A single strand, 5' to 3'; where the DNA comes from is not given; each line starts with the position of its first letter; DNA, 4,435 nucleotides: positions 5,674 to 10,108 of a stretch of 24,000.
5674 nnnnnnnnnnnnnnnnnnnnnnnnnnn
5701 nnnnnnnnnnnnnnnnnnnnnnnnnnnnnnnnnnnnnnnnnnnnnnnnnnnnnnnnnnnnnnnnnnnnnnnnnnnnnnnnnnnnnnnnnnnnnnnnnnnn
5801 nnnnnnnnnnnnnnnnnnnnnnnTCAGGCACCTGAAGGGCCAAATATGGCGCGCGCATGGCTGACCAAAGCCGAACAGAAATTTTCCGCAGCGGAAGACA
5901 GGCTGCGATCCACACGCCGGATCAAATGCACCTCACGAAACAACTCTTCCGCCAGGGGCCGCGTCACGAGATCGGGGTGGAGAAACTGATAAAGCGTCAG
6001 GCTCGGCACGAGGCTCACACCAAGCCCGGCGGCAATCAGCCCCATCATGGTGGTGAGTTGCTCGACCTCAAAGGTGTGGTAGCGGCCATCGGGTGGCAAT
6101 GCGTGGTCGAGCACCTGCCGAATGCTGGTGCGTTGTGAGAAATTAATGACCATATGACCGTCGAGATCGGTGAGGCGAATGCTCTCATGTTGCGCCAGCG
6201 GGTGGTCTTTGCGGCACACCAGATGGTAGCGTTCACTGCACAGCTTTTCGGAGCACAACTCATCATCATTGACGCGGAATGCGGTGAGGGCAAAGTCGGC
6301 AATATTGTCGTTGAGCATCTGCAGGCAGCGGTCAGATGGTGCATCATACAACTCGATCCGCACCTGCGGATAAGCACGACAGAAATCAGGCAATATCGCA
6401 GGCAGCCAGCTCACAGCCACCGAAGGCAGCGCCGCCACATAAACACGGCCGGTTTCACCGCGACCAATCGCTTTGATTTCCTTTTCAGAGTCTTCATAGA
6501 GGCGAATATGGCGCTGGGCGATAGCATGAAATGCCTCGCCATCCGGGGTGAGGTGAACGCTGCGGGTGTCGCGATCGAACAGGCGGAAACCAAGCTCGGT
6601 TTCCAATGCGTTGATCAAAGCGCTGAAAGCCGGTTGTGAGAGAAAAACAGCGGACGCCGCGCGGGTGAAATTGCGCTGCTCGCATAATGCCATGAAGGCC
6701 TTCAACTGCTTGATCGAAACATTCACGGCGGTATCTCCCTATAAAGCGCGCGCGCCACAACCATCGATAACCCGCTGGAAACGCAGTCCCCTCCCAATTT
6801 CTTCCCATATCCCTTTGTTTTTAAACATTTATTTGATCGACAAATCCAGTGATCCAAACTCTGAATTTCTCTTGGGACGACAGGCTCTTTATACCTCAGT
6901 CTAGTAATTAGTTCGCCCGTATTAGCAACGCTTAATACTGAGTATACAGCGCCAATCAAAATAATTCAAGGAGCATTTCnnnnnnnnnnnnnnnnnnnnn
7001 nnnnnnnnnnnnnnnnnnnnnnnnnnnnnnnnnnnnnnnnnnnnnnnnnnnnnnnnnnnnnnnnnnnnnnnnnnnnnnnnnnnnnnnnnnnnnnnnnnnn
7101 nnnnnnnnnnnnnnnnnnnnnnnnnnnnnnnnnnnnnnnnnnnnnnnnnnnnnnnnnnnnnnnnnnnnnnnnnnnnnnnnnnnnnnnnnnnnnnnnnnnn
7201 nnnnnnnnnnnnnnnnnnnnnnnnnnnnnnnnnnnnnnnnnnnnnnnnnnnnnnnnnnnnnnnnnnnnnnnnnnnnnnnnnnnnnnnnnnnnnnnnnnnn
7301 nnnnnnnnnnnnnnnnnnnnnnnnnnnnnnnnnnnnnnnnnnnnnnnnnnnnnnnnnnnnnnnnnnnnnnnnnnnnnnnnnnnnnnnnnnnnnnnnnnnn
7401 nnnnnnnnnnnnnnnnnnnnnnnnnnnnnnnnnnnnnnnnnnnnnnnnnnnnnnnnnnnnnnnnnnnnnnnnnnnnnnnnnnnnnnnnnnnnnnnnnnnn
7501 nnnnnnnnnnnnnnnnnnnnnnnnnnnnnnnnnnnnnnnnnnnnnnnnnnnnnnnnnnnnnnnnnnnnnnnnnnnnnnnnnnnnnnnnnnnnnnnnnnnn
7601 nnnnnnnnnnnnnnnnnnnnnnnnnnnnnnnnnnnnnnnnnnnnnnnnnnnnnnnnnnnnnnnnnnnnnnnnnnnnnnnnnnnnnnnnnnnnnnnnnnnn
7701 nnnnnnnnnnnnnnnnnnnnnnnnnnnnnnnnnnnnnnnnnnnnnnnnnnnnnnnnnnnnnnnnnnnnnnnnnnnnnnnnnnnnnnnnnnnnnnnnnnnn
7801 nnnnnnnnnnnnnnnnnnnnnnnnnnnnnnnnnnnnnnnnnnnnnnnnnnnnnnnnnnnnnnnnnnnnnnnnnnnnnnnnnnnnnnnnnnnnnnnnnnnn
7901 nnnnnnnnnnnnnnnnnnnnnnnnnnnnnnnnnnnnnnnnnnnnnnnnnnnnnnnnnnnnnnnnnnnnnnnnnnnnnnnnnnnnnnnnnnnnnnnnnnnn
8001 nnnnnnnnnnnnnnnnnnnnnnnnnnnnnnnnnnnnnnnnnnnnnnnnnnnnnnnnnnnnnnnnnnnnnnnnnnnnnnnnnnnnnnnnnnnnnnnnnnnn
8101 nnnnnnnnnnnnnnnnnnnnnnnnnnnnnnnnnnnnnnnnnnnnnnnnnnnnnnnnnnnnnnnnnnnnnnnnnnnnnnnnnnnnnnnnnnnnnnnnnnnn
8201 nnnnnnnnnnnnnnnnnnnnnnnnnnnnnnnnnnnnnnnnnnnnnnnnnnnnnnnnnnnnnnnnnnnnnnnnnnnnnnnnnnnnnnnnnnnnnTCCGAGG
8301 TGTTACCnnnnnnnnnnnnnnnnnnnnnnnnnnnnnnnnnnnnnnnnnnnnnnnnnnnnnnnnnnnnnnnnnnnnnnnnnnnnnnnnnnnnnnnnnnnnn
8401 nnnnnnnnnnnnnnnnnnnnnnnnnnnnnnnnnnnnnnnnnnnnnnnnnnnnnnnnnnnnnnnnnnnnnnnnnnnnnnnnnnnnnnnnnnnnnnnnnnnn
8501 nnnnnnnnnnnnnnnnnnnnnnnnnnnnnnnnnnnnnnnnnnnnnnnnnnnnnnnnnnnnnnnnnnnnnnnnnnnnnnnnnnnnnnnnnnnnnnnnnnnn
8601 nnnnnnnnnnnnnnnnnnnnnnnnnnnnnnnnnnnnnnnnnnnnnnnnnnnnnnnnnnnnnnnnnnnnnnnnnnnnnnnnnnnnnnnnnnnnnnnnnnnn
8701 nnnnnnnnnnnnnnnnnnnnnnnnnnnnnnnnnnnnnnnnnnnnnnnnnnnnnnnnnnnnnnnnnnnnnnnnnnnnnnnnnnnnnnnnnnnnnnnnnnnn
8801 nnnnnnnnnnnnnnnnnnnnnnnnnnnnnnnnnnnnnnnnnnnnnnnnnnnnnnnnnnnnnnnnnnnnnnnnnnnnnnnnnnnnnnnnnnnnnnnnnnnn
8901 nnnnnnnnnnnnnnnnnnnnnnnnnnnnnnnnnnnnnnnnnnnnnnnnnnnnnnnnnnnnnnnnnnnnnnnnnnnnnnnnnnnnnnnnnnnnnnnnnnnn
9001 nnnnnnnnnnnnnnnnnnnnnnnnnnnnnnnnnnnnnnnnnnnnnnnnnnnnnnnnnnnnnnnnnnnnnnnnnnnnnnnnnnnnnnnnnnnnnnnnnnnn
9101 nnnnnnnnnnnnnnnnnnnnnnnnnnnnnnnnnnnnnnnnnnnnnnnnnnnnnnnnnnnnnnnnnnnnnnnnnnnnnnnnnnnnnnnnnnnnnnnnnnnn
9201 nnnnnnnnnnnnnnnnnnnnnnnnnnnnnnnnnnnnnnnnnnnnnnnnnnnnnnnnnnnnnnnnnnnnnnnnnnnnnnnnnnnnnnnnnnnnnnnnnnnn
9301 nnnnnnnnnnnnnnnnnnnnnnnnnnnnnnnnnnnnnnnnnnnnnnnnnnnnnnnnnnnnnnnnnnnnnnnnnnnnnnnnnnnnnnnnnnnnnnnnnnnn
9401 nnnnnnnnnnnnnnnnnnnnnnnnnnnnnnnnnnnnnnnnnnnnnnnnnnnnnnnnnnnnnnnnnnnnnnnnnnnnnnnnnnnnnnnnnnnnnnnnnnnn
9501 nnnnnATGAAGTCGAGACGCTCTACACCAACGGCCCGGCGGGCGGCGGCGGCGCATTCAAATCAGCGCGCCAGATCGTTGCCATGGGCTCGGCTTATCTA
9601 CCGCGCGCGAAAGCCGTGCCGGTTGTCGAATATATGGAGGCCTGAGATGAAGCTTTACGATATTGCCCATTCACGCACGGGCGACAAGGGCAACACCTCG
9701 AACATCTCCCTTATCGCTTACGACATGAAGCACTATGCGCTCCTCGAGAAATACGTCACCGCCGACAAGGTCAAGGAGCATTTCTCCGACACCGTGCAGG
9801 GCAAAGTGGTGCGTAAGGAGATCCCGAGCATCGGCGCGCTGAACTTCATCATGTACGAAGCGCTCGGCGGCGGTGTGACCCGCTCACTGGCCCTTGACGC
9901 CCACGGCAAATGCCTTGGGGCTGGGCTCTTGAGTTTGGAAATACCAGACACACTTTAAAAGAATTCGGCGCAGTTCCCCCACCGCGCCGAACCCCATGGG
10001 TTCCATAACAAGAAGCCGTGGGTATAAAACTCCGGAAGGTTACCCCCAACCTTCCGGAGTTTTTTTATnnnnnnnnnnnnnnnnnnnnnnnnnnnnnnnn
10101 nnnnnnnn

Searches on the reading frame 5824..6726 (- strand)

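Call 12: search_protein_families(library=pfam, proteins=[window:5824-6726:-])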
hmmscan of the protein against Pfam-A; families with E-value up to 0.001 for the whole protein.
window:5824-6726:- (300 aa): 2 families
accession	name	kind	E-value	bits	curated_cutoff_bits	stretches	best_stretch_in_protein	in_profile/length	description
PF03466.25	LysR_substrate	-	1.1e-48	165.9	28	1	89-291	2-208/209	LysR substrate binding domain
PF00126.33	HTH_1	-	2e-21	76.1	26.6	1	5-64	1-60/60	Bacterial regulatory helix-turn-helix protein, lysR family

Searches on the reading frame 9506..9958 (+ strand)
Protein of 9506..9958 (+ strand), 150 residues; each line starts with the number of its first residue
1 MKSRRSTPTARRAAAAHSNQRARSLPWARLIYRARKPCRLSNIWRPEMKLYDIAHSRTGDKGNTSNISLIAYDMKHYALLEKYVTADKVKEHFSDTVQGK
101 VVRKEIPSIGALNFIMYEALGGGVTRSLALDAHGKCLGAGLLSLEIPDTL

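Call 13: search_protein_families(library=pfam, proteins=[window:9506-9958:+])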
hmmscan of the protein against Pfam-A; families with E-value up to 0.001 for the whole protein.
window:9506-9958:+ (150 aa): 1 family
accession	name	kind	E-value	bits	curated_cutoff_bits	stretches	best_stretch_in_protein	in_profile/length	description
PF23544.1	AtuA_ferredoxin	-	3.4e-34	118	27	1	48-146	1-112/113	AtuA ferredoxin-like domain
